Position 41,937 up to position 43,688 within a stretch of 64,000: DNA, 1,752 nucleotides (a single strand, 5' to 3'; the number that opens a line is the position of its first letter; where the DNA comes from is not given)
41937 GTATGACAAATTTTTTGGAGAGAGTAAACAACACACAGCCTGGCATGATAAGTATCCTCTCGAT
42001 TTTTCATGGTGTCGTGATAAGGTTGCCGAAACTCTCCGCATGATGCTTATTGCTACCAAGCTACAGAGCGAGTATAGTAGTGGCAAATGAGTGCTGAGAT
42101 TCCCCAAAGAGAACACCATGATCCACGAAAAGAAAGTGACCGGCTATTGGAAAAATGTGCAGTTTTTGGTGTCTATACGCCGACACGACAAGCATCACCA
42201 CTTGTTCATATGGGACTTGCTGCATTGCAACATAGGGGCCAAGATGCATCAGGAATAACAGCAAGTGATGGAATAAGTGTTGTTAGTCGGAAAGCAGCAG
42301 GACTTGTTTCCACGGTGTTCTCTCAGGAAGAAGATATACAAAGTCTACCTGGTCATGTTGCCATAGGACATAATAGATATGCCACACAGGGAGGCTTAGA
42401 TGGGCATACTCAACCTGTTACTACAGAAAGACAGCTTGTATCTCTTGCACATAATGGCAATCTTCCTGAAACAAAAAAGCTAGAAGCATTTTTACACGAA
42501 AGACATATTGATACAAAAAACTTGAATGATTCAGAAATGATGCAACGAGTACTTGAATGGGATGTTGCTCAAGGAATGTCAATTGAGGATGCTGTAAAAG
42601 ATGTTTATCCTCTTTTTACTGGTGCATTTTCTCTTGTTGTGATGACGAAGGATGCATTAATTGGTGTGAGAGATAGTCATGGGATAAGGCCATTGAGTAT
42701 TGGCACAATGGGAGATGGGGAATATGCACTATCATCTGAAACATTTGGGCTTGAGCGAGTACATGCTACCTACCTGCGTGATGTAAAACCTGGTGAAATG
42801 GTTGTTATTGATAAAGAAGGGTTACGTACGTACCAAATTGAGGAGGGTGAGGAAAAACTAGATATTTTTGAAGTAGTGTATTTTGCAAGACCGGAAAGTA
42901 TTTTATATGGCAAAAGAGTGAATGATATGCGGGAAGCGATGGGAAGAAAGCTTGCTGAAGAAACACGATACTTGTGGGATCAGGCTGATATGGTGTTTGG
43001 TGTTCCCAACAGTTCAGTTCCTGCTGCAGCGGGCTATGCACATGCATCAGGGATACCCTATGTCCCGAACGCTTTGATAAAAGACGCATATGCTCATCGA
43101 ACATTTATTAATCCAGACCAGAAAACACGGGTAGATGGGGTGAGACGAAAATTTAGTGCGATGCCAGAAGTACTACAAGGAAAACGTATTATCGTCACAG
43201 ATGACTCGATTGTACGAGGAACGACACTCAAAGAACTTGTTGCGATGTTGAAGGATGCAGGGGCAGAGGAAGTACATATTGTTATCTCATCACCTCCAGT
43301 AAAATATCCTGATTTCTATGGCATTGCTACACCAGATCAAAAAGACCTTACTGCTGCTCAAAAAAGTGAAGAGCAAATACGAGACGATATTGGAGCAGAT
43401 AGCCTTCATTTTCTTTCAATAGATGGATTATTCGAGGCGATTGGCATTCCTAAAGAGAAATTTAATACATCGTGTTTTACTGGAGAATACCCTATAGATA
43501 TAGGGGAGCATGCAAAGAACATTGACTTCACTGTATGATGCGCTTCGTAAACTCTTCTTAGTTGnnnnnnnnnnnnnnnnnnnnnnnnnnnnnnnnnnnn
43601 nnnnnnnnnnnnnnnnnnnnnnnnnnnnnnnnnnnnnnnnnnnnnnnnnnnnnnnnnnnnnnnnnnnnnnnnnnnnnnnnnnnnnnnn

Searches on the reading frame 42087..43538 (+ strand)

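Call 52: search_protein_families(library=ncbifam, proteins=[window:42087-43538:+], max_evalue=1e-10)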
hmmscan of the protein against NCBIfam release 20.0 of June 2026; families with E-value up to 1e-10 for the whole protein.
window:42087-43538:+ (483 aa): 4 families
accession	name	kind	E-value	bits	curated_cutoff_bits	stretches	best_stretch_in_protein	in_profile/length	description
TIGR01134.1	purF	equivalog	3.6e-126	422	350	1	24-469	1-432/432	amidophosphoribosyltransferase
NF001484.0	PRK00331.1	subfamily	9.3e-27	93.6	381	1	24-259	2-234/601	isomerizing glutamine--fructose-6-phosphate transaminase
TIGR01135.1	glmS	equivalog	2e-25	89.4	418.05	1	24-257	1-231/607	glutamine--fructose-6-phosphate transaminase (isomerizing)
TIGR01536.1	asn_synth_AEB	equivalog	1.1e-12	47.7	267.1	1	24-243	1-184/517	asparagine synthase (glutamine-hydrolyzing)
